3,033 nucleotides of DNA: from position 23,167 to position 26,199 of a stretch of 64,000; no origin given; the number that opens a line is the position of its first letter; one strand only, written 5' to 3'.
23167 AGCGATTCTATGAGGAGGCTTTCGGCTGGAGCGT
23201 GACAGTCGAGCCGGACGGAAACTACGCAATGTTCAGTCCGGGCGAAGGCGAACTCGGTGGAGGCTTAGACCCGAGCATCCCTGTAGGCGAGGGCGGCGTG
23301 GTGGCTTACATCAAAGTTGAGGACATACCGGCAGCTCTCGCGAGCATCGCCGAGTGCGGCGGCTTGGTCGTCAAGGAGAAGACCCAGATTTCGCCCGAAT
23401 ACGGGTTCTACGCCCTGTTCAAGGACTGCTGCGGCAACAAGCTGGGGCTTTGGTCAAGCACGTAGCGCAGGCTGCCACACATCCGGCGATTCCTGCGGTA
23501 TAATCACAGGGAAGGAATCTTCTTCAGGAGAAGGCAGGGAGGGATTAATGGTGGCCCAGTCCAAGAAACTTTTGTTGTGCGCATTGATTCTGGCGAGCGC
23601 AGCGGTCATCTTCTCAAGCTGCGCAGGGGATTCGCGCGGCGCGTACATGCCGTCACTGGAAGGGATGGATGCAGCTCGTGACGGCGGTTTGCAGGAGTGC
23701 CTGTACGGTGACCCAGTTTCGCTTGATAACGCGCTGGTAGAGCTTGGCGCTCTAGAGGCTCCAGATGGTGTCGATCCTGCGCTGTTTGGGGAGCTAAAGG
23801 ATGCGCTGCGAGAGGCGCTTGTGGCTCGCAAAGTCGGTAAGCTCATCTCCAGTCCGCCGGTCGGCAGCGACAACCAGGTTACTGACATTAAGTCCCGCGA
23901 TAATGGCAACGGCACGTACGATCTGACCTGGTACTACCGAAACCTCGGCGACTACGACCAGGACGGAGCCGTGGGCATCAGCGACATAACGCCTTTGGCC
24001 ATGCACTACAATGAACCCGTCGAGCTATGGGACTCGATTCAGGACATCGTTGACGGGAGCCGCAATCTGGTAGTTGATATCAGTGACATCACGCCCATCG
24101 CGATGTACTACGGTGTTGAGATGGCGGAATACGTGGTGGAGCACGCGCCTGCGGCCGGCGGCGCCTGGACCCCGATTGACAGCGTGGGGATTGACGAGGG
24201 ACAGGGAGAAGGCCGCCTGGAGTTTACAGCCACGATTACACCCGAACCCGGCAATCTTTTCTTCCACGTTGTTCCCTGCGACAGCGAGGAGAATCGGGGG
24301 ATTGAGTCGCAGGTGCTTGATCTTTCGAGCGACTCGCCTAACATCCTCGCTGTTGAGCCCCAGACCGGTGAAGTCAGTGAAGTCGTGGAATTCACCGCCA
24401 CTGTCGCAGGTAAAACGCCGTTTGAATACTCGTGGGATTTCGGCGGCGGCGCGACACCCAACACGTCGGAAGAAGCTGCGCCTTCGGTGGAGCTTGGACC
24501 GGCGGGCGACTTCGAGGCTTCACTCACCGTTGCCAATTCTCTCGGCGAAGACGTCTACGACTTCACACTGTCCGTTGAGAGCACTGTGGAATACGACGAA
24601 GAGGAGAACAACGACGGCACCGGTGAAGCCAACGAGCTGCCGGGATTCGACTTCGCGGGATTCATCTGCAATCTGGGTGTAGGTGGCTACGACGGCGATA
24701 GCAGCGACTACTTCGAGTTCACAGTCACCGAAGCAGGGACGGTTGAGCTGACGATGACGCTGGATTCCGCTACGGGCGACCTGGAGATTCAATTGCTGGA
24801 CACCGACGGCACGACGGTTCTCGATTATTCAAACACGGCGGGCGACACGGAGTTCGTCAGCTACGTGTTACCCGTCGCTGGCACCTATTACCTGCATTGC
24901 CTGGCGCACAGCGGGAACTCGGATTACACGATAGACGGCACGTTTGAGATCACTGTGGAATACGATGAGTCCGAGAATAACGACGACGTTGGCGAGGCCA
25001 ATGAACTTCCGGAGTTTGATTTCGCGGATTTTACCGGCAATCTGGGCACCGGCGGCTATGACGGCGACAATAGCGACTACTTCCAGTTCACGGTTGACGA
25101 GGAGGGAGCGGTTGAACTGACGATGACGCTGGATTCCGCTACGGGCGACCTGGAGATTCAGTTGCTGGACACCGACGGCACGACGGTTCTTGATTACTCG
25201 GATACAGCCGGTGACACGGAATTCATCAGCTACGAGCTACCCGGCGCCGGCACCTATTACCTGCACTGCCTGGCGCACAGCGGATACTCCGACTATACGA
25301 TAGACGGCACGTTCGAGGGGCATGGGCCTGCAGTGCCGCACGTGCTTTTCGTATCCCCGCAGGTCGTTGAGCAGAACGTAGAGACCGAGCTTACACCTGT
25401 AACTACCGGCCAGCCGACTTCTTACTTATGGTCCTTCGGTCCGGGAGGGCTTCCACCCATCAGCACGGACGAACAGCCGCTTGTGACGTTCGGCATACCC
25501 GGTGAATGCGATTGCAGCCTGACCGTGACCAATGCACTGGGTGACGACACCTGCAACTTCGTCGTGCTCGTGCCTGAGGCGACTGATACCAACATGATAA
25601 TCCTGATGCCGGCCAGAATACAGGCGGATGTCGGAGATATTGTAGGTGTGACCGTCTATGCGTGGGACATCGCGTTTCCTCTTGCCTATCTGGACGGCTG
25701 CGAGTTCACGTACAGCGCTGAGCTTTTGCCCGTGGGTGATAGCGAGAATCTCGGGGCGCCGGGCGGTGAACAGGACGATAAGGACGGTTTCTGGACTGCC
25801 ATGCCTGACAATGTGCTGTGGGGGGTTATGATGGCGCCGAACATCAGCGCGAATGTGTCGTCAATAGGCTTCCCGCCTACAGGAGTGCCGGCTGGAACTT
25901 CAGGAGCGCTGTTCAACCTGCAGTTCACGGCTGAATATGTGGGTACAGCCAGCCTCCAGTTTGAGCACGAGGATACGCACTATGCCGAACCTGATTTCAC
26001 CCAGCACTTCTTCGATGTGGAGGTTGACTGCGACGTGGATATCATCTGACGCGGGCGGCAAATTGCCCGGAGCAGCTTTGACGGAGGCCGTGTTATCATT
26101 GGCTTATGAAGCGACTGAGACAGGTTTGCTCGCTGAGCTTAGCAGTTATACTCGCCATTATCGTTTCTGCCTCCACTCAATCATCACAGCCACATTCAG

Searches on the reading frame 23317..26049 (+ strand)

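Call 65: search_protein_families(library=pfam, proteins=[window:23317-26049:+], max_evalue=0.00001)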
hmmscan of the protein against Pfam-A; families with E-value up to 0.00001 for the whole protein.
window:23317-26049:+ (910 aa): 3 families
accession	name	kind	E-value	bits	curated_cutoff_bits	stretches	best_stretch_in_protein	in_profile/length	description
PF04151.21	PPC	-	1.2e-18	68.1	25.9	2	586-649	2-66/70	Bacterial pre-peptidase C-terminal domain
PF00801.26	PKD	-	1.6e-14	54.1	23.5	2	679-751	6-79/80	PKD domain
PF18911.6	PKD_4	-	5.6e-12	46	27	0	340-412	3-75/85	PKD domain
